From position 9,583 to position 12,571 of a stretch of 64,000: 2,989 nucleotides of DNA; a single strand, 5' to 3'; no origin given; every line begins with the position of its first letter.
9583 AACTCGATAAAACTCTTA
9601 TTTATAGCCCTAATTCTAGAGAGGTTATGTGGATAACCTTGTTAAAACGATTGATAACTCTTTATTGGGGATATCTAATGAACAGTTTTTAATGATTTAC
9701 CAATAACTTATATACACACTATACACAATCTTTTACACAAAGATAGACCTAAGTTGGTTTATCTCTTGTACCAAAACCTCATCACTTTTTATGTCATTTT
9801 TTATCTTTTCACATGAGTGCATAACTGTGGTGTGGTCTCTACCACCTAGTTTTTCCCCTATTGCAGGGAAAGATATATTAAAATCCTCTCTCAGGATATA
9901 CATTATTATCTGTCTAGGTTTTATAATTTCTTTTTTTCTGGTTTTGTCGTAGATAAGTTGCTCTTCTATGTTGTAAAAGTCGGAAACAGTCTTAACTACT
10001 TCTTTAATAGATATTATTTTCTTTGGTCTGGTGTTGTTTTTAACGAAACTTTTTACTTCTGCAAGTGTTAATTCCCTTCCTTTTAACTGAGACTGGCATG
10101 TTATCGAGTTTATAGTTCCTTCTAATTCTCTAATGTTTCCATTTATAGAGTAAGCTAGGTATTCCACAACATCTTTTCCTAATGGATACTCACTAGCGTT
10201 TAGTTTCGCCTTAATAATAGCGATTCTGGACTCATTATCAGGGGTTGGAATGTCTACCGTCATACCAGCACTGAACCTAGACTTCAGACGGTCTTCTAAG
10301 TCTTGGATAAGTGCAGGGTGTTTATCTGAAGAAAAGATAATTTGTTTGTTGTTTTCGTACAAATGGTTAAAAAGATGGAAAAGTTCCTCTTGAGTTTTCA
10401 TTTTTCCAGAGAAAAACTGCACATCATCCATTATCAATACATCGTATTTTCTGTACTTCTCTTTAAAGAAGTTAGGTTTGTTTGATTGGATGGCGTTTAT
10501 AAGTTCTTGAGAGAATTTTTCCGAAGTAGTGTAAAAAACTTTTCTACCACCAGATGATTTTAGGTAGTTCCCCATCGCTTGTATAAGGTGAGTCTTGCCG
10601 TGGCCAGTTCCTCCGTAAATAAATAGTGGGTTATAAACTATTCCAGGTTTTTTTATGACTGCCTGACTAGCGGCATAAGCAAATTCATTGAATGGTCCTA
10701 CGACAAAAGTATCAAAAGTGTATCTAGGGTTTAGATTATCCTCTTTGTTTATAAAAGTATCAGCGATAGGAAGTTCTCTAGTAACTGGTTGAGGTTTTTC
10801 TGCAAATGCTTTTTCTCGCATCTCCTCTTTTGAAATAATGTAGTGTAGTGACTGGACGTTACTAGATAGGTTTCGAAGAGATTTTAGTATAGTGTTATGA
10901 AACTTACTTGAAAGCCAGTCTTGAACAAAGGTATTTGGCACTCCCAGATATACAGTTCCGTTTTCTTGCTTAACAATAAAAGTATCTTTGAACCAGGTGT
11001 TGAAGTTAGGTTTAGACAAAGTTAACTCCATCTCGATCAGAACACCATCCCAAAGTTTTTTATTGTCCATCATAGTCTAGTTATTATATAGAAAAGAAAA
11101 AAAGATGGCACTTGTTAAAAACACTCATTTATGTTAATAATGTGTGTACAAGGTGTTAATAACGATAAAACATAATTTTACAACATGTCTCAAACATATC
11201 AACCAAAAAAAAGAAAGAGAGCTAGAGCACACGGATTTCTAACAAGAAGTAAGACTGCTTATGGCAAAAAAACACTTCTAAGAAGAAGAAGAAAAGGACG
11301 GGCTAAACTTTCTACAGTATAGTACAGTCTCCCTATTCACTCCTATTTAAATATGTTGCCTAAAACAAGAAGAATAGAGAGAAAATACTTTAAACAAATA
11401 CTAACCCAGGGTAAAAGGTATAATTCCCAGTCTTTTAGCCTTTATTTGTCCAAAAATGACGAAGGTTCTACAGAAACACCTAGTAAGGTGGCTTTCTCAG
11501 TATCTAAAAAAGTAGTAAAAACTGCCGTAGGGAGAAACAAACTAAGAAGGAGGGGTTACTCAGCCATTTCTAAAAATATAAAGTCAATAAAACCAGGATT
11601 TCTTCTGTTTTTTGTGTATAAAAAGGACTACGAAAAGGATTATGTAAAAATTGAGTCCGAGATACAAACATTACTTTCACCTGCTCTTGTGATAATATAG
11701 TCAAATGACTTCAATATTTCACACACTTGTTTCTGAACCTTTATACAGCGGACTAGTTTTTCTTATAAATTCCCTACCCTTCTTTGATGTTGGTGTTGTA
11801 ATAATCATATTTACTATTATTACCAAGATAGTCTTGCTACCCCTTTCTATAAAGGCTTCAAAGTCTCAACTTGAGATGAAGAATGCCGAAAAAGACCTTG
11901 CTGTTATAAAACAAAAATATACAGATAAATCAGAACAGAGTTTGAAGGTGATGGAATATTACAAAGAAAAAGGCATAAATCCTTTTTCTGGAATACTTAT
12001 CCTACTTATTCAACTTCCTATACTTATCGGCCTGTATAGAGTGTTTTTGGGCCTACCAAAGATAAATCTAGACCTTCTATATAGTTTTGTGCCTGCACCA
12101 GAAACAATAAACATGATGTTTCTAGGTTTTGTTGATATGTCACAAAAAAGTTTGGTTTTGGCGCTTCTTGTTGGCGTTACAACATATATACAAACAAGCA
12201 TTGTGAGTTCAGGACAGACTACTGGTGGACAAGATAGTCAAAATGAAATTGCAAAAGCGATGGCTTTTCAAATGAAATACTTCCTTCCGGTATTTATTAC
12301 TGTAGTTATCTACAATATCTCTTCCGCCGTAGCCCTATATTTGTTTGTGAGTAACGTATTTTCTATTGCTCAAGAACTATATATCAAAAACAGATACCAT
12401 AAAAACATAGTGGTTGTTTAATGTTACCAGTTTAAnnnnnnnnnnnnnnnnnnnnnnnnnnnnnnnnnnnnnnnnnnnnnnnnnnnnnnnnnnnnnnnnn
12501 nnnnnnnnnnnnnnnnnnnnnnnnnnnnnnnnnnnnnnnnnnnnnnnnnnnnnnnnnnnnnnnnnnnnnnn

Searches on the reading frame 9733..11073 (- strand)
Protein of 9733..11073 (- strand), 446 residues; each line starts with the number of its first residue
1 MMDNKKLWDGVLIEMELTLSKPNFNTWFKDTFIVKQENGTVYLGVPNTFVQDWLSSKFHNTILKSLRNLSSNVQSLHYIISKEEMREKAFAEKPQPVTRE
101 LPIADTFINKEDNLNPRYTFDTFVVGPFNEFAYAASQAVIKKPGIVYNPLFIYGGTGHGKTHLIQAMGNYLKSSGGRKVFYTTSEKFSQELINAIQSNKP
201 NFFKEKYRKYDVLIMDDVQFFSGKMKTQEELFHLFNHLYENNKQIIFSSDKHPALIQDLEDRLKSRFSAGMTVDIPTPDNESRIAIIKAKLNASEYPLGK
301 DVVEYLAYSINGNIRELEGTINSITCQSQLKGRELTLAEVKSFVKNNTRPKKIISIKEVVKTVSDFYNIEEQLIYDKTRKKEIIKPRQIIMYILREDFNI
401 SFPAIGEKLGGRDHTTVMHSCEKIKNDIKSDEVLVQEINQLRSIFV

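Call 34: search_protein_families(library=pfam, proteins=[window:9733-11073:-], max_evalue=0.001)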
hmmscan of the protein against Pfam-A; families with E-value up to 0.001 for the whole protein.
window:9733-11073:- (446 aa): 9 families
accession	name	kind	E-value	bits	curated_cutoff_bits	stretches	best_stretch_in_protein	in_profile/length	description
PF00308.24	Bac_DnaA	-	1.1e-64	218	23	1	114-274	1-162/162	Bacterial DnaA ATPAse domain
PF08299.17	Bac_DnaA_C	-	3.8e-25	88.1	31.5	1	356-424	1-69/69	Bacterial dnaA protein helix-turn-helix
PF11638.13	DnaA_N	-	1.2e-13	51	24.6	1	6-67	2-64/65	DnaA N-terminal domain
PF01695.23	IstB_IS21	-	8.1e-11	42.3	24.1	1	151-249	96-193/238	IstB-like ATP binding protein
PF01637.24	ATPase_2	-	2.5e-05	24.7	33.2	1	147-248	20-115/225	ATPase domain predominantly from Archaea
PF13173.12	AAA_14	-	5.6e-05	23.6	27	1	148-267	3-115/129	AAA domain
PF00004.35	AAA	-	6.4e-05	23.8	21.2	1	151-267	2-127/131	ATPase family associated with various cellular activities (AAA)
PF00910.28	RNA_helicase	-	0.00075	20.4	21.5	0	151-241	2-77/105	RNA helicase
PF13401.12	AAA_22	-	0.00088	20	27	0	150-240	8-111/130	AAA domain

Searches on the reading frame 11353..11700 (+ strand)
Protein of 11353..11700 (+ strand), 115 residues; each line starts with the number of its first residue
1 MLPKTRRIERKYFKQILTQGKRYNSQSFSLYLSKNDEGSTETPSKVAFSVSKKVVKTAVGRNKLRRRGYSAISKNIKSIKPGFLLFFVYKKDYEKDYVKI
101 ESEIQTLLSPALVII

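Call 34: search_protein_families(library=pfam, proteins=[window:11353-11700:+], max_evalue=0.001)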
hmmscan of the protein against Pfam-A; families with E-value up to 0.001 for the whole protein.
window:11353-11700:+ (115 aa): 1 family
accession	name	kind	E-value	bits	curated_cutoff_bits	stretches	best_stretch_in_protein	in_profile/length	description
PF00825.24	Ribonuclease_P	-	3.7e-17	62.8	22.3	1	3-109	2-106/109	Ribonuclease P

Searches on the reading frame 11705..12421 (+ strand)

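Call 34: search_protein_families(library=pfam, proteins=[window:11705-12421:+], max_evalue=0.001)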
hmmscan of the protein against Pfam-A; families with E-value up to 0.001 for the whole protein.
window:11705-12421:+ (238 aa): 1 family
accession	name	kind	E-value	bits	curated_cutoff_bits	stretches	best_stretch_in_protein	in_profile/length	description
PF02096.25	60KD_IMP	-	9.2e-41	140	35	1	30-228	2-162/163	60Kd inner membrane protein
